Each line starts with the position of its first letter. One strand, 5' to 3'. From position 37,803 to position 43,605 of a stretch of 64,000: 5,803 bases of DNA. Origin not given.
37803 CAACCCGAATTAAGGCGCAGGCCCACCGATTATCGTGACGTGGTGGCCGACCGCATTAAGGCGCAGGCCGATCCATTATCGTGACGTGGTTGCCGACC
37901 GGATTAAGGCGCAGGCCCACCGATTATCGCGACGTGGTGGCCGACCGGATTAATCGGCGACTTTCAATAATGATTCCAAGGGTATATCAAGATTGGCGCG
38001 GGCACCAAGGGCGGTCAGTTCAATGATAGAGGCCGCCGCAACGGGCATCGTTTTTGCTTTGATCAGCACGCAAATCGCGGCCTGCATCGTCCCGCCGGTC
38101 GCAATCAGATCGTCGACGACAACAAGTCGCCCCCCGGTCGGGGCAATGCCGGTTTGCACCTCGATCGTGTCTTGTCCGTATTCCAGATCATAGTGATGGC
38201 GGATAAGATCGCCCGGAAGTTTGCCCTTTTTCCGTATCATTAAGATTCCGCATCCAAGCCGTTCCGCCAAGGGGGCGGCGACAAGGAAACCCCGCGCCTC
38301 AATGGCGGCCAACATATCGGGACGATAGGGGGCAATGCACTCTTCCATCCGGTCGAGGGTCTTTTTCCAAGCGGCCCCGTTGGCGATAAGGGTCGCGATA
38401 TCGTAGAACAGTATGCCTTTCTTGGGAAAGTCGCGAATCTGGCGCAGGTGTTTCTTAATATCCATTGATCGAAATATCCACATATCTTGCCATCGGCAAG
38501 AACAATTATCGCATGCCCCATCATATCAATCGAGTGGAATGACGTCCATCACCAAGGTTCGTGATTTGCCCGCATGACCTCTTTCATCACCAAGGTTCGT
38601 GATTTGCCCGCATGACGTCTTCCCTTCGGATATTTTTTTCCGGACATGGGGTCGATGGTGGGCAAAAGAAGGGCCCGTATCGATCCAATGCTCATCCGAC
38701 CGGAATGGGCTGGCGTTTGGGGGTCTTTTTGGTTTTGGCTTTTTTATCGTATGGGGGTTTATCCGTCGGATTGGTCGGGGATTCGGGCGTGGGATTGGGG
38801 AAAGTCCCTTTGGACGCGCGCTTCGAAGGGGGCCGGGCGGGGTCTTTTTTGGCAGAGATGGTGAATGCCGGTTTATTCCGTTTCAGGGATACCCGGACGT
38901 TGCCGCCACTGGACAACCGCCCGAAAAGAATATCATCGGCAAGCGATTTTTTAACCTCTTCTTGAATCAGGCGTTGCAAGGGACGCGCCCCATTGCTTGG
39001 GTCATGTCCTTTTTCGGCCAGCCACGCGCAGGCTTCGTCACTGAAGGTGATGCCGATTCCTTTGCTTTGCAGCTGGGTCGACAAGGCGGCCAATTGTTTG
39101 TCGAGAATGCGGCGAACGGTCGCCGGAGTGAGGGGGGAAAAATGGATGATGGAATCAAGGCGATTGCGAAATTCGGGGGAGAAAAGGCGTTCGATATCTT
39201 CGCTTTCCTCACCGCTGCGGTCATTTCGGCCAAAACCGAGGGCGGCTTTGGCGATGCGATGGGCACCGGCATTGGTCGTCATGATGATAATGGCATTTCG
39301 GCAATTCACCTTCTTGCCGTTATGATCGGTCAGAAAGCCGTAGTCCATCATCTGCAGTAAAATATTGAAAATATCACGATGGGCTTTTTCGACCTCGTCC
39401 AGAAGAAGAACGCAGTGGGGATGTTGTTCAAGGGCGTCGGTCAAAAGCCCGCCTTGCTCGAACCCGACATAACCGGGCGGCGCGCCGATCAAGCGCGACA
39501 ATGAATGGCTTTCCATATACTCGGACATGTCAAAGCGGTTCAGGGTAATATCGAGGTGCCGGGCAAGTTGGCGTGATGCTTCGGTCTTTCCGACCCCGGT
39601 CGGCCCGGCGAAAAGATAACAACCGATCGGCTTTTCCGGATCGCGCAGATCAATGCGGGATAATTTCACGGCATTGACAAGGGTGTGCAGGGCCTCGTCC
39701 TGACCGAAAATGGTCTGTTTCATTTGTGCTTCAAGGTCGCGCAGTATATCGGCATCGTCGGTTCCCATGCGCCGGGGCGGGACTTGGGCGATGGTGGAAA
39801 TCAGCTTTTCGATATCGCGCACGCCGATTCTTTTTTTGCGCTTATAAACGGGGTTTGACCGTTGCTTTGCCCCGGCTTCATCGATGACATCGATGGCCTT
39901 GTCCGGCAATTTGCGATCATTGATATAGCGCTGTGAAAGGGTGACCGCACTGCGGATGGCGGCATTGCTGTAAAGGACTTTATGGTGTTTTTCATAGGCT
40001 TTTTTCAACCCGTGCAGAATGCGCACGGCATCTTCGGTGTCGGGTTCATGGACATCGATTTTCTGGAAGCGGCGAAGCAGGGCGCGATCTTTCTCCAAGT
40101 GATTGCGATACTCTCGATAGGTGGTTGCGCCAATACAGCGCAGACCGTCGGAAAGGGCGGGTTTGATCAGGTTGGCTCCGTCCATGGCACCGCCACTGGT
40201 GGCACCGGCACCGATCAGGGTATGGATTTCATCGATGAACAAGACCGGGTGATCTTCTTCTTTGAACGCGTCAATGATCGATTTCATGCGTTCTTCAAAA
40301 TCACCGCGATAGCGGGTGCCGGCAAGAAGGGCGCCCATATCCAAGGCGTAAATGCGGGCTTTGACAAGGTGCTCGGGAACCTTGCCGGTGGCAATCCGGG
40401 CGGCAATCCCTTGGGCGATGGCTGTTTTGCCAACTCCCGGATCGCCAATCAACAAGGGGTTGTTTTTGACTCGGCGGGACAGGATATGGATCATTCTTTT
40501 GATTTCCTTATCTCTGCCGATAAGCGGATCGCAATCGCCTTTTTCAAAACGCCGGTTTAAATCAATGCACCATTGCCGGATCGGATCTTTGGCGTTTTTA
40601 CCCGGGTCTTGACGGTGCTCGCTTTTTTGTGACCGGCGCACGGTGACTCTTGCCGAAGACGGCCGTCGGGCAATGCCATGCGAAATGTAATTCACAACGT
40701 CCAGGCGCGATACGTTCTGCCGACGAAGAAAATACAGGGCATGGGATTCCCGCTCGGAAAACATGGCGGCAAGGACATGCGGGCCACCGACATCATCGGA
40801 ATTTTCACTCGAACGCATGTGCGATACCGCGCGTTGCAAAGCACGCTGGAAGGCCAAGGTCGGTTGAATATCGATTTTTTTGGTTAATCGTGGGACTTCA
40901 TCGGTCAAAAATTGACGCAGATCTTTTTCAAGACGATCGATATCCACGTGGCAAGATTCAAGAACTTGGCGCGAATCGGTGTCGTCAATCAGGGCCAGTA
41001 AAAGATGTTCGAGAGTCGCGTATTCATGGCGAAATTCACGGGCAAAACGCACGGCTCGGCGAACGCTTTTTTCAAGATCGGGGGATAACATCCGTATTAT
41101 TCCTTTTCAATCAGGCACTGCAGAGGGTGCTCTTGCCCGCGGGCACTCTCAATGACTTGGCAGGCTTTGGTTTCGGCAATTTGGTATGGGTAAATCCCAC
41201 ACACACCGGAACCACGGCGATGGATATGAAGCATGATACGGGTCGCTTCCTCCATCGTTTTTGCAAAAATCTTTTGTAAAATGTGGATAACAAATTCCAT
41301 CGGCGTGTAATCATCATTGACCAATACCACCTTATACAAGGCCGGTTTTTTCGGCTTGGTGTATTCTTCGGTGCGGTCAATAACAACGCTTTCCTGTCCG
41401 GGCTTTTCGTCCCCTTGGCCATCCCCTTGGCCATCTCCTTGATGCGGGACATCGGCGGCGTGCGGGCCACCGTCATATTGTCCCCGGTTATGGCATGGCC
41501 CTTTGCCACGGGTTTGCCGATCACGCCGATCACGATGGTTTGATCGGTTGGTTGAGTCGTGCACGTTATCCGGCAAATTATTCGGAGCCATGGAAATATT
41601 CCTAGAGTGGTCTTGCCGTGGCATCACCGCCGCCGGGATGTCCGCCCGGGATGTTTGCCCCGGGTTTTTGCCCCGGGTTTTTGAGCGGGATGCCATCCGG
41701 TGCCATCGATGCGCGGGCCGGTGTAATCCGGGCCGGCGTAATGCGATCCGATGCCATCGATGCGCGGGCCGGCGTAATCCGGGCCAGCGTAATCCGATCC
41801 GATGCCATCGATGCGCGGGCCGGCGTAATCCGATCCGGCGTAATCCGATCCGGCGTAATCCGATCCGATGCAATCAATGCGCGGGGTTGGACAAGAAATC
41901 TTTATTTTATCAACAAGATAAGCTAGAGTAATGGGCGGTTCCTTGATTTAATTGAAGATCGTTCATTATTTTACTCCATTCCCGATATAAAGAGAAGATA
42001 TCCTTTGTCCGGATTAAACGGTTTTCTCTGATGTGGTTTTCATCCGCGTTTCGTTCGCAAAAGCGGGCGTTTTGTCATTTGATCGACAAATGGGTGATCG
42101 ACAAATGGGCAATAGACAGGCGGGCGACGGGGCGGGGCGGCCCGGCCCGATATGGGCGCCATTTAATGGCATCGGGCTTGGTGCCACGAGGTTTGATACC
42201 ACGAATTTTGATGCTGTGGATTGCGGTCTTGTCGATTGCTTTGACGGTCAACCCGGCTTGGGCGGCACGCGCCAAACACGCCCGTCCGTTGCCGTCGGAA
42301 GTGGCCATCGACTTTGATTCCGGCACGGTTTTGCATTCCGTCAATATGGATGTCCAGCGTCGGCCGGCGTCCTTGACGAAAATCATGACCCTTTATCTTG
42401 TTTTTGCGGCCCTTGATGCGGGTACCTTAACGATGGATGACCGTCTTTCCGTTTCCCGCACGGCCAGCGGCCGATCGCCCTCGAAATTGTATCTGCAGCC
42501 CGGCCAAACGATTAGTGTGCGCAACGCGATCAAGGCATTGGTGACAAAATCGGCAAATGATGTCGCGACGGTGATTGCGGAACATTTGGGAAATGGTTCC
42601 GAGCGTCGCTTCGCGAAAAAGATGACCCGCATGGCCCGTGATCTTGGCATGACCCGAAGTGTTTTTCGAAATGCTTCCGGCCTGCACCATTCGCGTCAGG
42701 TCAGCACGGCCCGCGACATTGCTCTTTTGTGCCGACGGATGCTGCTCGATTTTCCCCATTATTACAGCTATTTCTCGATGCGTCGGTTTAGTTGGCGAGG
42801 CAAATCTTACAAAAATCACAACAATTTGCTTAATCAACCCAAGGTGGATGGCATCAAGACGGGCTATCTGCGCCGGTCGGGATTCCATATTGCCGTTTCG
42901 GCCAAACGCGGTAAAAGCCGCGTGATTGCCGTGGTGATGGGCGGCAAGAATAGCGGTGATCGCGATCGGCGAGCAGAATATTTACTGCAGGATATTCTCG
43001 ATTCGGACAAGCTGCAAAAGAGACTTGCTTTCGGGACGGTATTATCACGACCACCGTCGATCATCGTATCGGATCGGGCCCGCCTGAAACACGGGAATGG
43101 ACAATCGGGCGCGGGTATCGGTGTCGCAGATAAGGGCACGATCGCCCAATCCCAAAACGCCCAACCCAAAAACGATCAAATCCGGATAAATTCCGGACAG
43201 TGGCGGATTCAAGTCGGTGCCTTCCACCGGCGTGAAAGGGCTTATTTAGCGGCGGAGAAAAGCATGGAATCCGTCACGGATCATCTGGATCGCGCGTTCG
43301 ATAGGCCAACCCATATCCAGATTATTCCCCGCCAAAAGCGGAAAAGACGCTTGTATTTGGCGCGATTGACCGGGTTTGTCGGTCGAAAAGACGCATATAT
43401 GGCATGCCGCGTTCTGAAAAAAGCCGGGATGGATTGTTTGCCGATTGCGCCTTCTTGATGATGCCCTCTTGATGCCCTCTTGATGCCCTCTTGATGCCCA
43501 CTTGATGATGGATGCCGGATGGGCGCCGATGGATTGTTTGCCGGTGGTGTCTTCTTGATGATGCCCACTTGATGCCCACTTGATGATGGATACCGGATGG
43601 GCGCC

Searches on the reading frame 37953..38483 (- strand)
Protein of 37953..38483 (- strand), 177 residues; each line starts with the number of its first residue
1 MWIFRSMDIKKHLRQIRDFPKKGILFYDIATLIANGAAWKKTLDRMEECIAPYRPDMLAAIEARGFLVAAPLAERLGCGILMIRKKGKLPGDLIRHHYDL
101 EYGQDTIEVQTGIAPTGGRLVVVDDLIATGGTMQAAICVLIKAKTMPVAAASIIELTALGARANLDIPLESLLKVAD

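Call 55: search_protein_families(library=pfam, proteins=[window:37953-38483:-])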
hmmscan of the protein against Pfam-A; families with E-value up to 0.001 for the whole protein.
window:37953-38483:- (177 aa): 1 family
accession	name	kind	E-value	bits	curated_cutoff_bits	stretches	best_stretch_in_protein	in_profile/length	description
PF00156.33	Pribosyltran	-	5.3e-13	49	26.3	1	48-150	25-120/158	Phosphoribosyl transferase domain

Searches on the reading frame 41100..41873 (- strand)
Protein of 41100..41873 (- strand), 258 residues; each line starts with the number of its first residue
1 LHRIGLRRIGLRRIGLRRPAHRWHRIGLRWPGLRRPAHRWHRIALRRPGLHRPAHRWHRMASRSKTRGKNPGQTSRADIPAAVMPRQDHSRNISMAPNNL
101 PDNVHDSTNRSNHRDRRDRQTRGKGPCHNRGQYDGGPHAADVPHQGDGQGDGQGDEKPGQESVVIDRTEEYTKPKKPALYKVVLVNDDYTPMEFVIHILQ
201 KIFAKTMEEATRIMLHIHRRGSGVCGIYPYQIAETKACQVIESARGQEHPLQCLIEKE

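Call 55: search_protein_families(library=pfam, proteins=[window:41100-41873:-])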
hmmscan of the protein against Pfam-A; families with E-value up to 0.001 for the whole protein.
window:41100-41873:- (258 aa): 1 family
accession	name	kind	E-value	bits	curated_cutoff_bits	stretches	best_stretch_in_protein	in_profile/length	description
PF02617.22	ClpS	-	3.9e-33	113.5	23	1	175-253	1-79/80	ATP-dependent Clp protease adaptor protein ClpS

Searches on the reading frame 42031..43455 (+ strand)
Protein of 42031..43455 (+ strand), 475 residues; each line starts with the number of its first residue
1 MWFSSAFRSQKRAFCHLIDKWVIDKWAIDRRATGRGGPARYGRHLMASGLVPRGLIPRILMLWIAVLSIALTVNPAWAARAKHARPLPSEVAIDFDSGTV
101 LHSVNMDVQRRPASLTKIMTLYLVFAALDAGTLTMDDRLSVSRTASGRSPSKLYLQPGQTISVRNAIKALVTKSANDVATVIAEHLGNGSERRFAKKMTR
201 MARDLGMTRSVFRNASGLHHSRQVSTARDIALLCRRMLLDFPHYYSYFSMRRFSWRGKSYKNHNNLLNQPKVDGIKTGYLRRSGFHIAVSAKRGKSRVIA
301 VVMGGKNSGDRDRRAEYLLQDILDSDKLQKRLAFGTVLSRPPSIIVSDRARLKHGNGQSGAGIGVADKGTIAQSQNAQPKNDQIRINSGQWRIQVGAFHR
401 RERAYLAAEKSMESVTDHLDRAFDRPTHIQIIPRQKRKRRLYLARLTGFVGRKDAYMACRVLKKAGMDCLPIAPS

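Call 55: search_protein_families(library=pfam, proteins=[window:42031-43455:+])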
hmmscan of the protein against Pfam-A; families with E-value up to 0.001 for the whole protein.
window:42031-43455:+ (475 aa): 3 families
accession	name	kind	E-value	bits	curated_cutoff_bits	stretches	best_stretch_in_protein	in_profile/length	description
PF00768.25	Peptidase_S11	-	8.3e-54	183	27.6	1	89-306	14-238/239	D-alanyl-D-alanine carboxypeptidase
PF13354.11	Beta-lactamase2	-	5.4e-12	45.9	22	1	94-238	6-147/214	Beta-lactamase enzyme family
PF05036.18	SPOR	-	1.6e-05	25.6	21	1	388-470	2-73/76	SPOR domain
